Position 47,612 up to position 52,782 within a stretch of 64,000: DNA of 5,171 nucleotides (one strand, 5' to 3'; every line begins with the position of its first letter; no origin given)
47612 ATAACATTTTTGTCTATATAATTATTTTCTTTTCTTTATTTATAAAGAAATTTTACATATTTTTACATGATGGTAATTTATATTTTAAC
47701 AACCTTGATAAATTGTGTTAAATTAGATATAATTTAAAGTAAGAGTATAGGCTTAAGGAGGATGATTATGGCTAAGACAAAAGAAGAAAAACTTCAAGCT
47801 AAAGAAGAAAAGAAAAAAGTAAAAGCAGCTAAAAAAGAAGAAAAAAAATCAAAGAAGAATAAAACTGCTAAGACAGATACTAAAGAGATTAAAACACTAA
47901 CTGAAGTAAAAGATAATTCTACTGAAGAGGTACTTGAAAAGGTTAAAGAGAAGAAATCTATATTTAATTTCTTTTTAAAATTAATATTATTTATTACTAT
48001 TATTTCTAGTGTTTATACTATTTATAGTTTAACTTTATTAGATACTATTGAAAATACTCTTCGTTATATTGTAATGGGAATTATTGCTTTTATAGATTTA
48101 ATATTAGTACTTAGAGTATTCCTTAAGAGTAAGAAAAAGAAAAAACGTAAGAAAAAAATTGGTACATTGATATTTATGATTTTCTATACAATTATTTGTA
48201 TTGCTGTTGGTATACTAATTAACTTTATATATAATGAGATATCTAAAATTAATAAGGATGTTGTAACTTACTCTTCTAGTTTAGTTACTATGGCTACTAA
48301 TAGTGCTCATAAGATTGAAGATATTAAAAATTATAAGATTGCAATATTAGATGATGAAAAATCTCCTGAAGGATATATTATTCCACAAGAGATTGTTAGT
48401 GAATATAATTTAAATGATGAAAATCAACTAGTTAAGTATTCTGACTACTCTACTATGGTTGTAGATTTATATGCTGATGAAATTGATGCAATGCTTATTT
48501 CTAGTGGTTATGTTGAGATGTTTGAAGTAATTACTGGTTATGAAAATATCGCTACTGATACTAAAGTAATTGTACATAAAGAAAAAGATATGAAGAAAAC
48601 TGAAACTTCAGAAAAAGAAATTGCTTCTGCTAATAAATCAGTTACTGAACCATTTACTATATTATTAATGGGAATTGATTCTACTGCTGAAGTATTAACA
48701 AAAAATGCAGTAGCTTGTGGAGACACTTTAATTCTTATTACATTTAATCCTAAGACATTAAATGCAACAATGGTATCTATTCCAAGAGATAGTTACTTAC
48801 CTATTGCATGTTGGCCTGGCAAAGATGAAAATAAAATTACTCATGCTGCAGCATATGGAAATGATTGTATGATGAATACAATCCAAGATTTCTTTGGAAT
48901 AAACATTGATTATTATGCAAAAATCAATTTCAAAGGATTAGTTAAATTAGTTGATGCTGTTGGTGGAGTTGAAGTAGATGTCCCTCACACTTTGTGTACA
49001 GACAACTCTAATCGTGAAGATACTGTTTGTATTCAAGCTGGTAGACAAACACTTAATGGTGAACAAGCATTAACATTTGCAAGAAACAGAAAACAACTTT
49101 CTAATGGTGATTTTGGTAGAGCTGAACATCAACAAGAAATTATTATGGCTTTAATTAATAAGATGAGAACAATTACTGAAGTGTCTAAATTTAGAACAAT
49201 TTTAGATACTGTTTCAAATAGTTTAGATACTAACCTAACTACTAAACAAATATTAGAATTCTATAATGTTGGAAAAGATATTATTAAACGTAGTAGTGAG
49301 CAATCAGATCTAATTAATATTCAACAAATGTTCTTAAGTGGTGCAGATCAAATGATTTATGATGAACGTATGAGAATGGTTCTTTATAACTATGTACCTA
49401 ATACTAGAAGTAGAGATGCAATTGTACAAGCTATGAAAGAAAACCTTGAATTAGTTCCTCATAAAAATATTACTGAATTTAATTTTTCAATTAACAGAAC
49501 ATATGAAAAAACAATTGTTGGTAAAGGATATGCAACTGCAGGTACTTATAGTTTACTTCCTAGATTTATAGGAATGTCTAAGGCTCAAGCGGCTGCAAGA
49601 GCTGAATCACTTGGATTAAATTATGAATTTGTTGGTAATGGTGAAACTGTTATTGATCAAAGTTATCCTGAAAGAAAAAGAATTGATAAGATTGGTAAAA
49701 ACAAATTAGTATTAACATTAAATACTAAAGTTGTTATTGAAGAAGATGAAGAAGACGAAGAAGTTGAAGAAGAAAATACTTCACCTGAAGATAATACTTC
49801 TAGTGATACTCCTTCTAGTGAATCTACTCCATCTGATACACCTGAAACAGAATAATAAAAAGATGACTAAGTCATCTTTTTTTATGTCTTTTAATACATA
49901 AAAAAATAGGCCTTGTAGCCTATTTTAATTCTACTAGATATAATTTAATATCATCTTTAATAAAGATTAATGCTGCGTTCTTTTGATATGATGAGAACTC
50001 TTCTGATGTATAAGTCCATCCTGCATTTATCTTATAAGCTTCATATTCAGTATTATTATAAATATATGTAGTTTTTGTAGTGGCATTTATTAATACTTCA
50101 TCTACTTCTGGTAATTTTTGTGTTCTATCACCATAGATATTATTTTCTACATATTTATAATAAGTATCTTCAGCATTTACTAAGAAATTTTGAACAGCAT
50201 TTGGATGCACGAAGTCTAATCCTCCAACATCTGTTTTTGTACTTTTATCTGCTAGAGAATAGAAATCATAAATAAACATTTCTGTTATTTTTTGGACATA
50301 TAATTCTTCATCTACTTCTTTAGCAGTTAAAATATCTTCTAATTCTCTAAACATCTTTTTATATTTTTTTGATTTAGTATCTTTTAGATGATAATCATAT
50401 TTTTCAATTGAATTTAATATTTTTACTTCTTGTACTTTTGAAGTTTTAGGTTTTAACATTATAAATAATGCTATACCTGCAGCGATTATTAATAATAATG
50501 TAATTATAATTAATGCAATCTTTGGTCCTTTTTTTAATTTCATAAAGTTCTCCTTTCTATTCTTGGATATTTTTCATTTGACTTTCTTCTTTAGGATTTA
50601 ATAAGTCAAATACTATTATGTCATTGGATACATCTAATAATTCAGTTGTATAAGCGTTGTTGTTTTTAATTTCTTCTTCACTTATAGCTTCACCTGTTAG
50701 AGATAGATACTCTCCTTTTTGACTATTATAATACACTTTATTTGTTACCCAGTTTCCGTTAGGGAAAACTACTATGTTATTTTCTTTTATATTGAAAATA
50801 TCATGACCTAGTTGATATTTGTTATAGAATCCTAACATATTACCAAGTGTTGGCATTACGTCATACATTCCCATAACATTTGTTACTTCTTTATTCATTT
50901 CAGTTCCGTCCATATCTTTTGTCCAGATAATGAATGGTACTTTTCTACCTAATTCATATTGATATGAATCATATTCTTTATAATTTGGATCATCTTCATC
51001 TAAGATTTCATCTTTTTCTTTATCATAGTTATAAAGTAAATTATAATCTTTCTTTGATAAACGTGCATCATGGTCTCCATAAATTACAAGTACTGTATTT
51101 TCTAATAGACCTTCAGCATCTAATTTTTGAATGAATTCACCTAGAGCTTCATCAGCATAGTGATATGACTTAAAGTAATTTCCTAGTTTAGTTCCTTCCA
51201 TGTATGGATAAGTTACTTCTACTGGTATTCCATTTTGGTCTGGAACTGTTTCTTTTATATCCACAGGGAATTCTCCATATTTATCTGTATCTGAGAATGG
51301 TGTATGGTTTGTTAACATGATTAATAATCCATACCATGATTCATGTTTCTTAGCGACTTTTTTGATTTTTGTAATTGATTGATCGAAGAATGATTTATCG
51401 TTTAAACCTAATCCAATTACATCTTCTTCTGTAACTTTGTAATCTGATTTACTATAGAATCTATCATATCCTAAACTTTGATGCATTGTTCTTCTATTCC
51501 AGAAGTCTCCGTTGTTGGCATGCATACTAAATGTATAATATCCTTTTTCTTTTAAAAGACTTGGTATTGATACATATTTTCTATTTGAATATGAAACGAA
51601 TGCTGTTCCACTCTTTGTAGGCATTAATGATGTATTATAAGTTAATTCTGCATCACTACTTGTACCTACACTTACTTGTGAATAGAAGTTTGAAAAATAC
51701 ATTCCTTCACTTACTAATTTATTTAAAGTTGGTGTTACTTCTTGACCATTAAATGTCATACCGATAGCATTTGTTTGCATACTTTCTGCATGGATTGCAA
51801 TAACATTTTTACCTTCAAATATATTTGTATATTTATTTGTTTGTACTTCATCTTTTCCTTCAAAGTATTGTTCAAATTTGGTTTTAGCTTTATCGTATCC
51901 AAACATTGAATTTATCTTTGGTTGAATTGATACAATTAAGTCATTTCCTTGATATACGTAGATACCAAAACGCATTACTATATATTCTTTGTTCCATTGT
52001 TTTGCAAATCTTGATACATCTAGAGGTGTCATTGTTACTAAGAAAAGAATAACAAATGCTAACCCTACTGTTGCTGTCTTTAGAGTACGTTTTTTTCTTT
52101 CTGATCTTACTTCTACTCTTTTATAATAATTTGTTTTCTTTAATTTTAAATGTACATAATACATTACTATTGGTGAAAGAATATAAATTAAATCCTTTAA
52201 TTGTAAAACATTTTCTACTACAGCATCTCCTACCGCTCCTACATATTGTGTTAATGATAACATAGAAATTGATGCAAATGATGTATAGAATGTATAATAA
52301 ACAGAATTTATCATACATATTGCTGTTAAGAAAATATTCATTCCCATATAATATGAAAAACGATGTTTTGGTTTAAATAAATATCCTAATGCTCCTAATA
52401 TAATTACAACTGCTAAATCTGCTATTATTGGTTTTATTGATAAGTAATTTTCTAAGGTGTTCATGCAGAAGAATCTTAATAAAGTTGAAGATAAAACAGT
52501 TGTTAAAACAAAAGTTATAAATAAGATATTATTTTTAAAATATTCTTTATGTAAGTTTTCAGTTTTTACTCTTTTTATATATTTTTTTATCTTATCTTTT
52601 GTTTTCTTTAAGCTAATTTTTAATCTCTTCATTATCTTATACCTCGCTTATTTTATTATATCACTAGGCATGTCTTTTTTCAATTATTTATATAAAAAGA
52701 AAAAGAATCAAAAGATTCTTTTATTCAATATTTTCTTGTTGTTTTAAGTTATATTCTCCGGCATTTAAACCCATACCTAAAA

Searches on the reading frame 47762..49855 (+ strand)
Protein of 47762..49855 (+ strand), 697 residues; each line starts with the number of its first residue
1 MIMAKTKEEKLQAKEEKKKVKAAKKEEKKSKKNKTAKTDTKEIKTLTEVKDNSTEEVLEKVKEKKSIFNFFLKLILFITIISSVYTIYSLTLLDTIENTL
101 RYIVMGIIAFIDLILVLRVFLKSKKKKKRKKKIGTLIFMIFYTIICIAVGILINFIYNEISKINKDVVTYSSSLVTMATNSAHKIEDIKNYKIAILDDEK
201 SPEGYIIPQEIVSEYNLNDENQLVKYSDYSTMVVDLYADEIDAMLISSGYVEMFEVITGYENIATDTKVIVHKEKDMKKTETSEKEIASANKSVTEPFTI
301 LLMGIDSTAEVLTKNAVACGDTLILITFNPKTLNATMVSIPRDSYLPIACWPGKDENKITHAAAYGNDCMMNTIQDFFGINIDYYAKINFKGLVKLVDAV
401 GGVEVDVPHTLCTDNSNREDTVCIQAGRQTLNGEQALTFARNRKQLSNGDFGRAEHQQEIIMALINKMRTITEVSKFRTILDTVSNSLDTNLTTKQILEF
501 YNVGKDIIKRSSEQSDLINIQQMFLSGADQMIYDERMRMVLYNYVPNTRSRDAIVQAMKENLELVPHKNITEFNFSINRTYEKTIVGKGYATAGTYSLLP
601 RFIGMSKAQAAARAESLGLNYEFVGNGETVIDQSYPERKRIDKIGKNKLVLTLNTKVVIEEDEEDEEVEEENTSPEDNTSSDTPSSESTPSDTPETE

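Call 42: search_protein_families(library=pfam, proteins=[window:47762-49855:+], max_evalue=0.001)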
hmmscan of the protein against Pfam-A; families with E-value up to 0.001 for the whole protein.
window:47762-49855:+ (697 aa): 3 families
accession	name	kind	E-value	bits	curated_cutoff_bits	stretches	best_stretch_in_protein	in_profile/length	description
PF03816.19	LytR_cpsA_psr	-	3.1e-48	164.2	24.6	1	321-469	3-149/150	LytR_cpsA_psr family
PF03793.24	PASTA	-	5.7e-07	29.9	23.2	1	599-653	3-62/64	PASTA domain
PF12974.12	Phosphonate-bd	-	0.00017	21.5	27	1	169-255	84-171/242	ABC transporter, phosphonate, periplasmic substrate-binding protein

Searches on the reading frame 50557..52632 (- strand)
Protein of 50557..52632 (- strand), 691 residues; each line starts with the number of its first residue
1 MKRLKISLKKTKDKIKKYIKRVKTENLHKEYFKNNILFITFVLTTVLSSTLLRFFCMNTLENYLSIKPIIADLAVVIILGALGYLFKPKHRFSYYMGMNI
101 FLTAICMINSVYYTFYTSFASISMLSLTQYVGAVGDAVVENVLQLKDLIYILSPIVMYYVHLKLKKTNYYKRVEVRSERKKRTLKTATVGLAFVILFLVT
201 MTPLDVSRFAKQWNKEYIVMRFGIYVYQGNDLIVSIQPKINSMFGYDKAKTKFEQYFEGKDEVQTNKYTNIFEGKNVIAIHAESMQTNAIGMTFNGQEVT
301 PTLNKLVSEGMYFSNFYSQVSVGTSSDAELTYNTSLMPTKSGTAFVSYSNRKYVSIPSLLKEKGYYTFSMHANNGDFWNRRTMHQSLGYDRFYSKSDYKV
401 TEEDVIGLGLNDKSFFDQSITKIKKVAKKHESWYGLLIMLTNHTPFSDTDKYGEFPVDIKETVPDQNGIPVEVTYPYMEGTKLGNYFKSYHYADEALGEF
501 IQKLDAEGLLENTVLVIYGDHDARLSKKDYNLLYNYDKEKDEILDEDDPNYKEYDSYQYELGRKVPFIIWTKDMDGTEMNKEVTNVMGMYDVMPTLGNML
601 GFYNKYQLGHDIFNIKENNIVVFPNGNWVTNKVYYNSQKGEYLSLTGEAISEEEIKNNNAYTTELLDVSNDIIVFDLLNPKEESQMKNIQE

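Call 42: search_protein_families(library=pfam, proteins=[window:50557-52632:-], max_evalue=0.001)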
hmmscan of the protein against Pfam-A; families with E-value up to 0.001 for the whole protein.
window:50557-52632:- (691 aa): 2 families
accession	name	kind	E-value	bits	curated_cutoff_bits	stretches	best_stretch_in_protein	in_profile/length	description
PF00884.28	Sulfatase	-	1.5e-37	129.9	25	1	275-600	1-299/301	Sulfatase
PF01663.27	Phosphodiest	-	0.00024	21.3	23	0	486-524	184-222/342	Type I phosphodiesterase / nucleotide pyrophosphatase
